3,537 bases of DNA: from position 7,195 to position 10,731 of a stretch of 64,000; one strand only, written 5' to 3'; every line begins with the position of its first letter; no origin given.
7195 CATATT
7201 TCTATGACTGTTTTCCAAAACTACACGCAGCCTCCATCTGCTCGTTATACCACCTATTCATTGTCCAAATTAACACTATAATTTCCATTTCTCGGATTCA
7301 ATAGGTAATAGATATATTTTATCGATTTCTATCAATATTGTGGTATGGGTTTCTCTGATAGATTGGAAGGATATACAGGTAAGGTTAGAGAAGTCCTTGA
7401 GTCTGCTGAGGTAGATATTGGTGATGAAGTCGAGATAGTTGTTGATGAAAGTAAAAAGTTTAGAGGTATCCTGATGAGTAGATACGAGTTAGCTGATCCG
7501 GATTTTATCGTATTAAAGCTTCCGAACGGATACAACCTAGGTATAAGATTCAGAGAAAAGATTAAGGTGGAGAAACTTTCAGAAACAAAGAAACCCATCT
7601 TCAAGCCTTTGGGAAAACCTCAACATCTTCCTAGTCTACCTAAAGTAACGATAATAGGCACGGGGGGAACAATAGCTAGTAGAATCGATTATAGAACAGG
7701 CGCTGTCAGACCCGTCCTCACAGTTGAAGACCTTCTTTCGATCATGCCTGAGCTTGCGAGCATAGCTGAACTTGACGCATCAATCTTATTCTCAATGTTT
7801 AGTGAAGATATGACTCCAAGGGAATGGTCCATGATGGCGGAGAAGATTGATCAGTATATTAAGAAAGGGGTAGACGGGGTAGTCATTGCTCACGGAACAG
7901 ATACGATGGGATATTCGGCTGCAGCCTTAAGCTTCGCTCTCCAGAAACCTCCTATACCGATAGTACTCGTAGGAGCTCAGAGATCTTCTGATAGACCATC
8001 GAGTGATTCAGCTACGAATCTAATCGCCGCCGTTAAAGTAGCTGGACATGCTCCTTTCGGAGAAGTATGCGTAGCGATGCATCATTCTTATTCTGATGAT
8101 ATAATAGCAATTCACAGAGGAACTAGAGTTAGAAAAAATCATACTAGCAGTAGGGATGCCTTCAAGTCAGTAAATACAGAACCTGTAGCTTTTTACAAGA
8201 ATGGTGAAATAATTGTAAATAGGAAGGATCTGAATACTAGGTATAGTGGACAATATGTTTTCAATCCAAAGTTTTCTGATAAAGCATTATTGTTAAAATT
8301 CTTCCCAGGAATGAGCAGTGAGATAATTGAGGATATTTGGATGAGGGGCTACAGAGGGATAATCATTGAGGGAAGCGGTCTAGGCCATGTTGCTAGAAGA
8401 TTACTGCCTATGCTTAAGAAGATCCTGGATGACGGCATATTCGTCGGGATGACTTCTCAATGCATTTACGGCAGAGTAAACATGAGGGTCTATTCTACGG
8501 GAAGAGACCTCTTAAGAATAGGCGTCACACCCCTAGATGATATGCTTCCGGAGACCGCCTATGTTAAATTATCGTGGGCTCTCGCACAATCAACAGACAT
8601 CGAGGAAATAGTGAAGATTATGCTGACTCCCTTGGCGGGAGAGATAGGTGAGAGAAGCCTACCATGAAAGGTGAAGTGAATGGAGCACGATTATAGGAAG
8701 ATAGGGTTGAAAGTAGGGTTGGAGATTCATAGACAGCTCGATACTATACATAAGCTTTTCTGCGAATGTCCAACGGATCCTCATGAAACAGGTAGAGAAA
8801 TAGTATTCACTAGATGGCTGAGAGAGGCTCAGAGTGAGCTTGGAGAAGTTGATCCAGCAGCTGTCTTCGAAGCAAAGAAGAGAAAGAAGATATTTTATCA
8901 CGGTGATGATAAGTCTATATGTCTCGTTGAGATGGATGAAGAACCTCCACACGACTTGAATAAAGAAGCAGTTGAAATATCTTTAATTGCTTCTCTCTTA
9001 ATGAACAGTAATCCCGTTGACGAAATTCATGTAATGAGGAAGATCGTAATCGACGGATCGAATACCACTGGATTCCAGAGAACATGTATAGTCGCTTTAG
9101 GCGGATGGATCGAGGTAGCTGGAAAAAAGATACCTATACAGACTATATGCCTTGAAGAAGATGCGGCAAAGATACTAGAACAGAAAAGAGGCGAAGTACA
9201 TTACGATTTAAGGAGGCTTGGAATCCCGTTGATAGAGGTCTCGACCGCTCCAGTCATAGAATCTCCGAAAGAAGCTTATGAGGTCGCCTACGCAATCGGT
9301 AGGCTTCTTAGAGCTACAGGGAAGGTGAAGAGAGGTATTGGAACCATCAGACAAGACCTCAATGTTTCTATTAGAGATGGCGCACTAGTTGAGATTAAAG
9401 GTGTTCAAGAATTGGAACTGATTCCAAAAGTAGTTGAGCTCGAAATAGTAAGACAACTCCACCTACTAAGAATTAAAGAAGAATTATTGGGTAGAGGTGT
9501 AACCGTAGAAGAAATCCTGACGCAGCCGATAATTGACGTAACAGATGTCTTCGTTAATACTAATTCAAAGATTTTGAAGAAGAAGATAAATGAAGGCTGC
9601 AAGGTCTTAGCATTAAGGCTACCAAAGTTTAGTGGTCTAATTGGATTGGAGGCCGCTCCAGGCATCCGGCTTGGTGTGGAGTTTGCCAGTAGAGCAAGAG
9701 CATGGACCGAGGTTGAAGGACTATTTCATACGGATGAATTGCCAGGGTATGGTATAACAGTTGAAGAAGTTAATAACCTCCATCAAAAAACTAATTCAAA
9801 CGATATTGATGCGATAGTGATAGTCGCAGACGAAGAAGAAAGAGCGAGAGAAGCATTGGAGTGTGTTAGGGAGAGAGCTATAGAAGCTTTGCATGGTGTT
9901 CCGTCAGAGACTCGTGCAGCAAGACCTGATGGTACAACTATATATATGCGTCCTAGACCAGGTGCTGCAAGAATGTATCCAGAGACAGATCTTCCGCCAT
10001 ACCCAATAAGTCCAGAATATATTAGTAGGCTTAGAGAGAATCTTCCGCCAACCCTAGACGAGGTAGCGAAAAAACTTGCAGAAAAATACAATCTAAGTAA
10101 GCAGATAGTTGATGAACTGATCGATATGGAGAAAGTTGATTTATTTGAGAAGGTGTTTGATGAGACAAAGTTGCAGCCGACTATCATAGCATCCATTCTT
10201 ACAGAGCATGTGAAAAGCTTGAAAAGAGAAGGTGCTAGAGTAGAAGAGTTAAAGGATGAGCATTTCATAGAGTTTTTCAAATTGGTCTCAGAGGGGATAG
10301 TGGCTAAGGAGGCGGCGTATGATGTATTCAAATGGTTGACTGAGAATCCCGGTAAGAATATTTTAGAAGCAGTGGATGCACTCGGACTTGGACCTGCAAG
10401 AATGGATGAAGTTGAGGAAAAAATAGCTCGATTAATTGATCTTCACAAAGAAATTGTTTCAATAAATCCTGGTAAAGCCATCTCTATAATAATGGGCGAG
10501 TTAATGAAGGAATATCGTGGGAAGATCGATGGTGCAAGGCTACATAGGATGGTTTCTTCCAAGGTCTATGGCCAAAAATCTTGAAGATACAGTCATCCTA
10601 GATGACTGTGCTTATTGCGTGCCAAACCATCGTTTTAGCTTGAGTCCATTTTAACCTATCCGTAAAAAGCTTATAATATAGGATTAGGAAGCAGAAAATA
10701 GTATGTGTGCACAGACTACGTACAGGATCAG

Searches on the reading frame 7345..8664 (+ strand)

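Call 37: search_protein_families(library=pfam, proteins=[window:7345-8664:+], max_evalue=0.00001)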
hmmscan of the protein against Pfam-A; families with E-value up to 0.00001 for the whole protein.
window:7345-8664:+ (440 aa): 3 families
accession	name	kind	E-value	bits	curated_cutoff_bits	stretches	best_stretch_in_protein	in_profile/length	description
PF00710.25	Asparaginase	-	9.8e-65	218.1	22.5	1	100-294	1-190/193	Asparaginase, N-terminal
PF17763.6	Asparaginase_C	-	1.9e-31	108.8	34.6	1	316-426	4-114/114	Glutaminase/Asparaginase C-terminal domain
PF18195.6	GatD_N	-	1.3e-16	60.1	25.7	1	24-78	2-54/54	GatD N-terminal domain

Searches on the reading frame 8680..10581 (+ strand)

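Call 37: search_protein_families(library=pfam, proteins=[window:8680-10581:+], max_evalue=0.00001)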
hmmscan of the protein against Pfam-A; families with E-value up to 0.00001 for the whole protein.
window:8680-10581:+ (634 aa): 3 families
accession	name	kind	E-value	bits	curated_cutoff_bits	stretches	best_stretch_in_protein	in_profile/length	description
PF02934.20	GatB_N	-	4.5e-61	206.9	23.4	1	11-448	2-276/277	GatB/GatE catalytic domain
PF02637.23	GatB_Yqey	-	6.5e-21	75.2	27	1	487-628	1-147/148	GatB domain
PF02938.19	GAD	-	1.2e-16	61.1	23.4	1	300-393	2-95/95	GAD domain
